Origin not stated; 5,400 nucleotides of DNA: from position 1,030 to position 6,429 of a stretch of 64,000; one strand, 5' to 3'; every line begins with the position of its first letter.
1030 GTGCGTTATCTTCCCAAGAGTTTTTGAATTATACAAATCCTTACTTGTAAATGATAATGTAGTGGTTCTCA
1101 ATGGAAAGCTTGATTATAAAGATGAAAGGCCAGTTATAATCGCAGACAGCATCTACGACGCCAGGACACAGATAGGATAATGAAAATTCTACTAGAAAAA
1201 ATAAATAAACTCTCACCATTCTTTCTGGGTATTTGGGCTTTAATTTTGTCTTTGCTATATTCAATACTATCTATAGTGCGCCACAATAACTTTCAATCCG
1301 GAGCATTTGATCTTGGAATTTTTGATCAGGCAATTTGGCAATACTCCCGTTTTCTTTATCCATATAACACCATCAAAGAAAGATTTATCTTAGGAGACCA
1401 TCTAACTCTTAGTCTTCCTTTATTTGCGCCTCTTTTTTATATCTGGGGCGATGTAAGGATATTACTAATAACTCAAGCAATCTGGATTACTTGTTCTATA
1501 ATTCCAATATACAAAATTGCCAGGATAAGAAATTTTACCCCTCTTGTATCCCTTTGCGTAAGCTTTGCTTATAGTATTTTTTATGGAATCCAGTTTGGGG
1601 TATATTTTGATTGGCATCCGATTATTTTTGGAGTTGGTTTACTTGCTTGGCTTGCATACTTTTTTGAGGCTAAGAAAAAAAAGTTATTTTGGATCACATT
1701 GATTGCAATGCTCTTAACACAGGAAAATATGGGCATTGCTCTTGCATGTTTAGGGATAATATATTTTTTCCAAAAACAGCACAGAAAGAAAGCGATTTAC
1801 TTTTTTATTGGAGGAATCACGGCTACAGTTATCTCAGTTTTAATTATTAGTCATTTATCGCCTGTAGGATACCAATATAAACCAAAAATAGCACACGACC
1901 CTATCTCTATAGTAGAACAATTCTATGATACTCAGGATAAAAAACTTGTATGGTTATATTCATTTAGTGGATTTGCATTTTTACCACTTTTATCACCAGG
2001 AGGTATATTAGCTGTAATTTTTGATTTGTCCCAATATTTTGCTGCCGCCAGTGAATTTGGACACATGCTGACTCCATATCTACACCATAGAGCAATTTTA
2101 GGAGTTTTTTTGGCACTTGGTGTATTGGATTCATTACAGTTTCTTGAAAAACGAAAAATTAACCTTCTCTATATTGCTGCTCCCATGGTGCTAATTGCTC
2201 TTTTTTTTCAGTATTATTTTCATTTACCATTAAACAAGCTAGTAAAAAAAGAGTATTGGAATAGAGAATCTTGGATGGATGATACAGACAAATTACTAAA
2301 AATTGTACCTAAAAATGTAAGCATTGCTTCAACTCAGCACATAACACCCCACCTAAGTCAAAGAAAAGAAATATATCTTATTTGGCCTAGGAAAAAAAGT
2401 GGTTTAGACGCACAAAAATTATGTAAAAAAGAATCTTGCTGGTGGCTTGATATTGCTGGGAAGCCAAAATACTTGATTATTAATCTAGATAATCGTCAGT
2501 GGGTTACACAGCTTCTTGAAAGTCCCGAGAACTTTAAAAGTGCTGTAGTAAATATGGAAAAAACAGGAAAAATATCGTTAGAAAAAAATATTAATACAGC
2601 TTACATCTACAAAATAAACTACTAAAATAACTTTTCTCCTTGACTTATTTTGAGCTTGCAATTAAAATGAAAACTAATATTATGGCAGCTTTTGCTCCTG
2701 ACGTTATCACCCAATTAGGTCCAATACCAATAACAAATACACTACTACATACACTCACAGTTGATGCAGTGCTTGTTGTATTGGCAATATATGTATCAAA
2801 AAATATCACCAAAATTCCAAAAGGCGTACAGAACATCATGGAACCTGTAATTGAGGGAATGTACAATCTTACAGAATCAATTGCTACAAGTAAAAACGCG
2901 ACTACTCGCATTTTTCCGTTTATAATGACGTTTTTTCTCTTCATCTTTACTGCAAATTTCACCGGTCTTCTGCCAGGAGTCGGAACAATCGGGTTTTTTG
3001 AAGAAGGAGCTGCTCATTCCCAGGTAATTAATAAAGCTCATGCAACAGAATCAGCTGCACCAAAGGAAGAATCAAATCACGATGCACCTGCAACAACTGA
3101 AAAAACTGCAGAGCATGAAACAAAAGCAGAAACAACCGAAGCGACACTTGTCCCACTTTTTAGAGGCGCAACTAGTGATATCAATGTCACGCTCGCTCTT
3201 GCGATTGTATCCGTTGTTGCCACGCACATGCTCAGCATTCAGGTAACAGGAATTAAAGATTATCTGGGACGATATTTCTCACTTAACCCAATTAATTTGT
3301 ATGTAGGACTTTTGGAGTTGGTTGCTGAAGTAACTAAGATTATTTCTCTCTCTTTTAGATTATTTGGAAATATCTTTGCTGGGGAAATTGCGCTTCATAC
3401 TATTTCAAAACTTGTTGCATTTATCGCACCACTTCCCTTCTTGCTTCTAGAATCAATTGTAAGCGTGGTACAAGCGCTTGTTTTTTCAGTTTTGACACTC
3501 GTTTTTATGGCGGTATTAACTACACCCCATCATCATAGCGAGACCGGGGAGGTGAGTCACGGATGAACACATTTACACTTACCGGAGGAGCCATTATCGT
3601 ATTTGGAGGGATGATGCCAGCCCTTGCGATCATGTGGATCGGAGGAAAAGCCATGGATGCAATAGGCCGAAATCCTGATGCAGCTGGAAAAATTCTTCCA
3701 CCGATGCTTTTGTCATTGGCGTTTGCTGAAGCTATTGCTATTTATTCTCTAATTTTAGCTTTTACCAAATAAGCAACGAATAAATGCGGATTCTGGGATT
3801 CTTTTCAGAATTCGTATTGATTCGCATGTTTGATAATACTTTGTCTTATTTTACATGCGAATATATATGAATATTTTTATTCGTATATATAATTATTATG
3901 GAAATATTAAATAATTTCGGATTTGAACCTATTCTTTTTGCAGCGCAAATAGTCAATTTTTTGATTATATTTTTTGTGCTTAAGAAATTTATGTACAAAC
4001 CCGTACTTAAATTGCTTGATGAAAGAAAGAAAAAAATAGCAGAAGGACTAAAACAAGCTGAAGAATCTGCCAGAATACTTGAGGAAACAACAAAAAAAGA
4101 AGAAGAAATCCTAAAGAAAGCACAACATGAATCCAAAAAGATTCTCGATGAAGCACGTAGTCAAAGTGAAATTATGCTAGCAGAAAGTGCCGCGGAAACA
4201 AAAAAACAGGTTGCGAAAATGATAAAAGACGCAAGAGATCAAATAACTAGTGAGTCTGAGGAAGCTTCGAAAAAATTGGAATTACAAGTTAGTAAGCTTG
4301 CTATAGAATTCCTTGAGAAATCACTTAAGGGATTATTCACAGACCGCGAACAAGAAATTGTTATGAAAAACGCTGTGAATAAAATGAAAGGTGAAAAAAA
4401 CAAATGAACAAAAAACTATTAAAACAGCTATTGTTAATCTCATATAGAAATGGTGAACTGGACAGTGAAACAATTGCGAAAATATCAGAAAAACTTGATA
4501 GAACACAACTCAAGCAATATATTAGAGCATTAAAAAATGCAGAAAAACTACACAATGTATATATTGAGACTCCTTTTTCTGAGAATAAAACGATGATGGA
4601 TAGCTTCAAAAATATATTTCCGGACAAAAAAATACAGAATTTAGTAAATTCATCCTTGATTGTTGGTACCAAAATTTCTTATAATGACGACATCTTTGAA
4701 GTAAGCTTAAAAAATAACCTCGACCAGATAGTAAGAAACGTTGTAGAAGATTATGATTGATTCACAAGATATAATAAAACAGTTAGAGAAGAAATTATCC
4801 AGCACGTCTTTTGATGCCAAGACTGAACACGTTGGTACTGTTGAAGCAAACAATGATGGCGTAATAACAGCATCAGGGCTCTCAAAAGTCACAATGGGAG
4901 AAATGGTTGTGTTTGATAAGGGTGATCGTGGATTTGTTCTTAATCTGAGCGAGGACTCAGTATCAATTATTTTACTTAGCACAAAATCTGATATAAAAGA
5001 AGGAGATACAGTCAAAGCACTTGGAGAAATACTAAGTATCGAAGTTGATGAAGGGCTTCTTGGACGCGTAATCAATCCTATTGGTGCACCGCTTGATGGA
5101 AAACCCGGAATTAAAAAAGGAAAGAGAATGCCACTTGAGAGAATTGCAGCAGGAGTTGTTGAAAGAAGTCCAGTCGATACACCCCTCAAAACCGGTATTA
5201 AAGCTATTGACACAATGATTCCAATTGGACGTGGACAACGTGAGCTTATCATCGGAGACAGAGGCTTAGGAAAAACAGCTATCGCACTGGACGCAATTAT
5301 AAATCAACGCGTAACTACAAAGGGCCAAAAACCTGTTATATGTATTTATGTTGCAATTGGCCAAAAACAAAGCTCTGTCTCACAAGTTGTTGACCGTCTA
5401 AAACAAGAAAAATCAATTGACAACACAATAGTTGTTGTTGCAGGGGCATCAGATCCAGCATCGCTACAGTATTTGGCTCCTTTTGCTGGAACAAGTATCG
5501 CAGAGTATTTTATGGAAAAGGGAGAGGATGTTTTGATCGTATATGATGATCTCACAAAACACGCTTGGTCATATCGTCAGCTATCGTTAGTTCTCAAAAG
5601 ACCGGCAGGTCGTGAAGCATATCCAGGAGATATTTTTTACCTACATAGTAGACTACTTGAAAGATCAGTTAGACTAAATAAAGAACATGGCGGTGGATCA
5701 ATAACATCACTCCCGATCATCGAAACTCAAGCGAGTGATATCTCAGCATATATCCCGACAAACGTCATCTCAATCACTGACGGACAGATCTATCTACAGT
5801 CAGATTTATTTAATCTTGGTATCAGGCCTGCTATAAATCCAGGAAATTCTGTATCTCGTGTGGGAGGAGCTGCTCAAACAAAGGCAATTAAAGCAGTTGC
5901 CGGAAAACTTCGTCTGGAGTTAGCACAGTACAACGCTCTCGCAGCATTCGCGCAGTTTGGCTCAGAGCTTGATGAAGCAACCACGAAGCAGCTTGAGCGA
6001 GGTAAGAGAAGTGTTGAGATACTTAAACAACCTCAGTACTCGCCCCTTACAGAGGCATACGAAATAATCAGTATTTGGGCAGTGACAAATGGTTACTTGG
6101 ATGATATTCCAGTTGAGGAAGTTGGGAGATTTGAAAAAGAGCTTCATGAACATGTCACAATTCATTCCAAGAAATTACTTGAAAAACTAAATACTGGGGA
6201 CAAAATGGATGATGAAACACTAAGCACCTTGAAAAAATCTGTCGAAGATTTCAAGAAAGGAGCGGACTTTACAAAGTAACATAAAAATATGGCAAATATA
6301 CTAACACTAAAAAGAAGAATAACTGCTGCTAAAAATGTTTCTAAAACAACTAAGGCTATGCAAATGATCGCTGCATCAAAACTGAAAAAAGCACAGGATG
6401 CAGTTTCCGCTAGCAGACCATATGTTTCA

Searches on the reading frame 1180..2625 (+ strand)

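Call 30: search_protein_families(library=pfam, proteins=[window:1180-2625:+], max_evalue=0.001)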
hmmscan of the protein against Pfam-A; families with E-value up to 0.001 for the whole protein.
window:1180-2625:+ (481 aa): 1 family
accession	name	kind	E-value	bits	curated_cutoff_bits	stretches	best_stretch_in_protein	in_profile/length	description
PF09852.15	DUF2079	-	1.2e-46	160.2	28.2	1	34-414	1-412/459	Predicted membrane protein (DUF2079)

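Call 67: search_protein_families(library=ncbifam, proteins=[window:1180-2625:+], max_evalue=0.001)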
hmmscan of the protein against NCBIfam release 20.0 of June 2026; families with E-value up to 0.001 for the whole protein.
window:1180-2625:+ (481 aa): 1 family
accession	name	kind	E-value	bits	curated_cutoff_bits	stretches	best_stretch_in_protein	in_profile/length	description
NF046093.1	AZOBR_p60025_fam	subfamily_domain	0.00011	21.6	150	1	79-211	97-227/232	AZOBR_p60025 family cell surface glycopolymer formation protein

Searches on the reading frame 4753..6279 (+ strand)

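Call 30: search_protein_families(library=pfam, proteins=[window:4753-6279:+], max_evalue=0.001)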
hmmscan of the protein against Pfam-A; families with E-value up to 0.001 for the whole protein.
window:4753-6279:+ (508 aa): 3 families
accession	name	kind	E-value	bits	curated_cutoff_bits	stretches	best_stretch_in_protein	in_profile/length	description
PF00006.31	ATP-synt_ab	-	7.2e-81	271.3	29.5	1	148-368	1-213/213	ATP synthase alpha/beta family, nucleotide-binding domain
PF00306.32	ATP-synt_ab_C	-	1e-45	155.6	27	1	375-500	1-126/126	ATP synthase alpha/beta chain, C terminal domain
PF02874.29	ATP-synt_ab_N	-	1.9e-05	25.5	20.9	1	38-91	16-69/69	ATP synthase alpha/beta family, beta-barrel domain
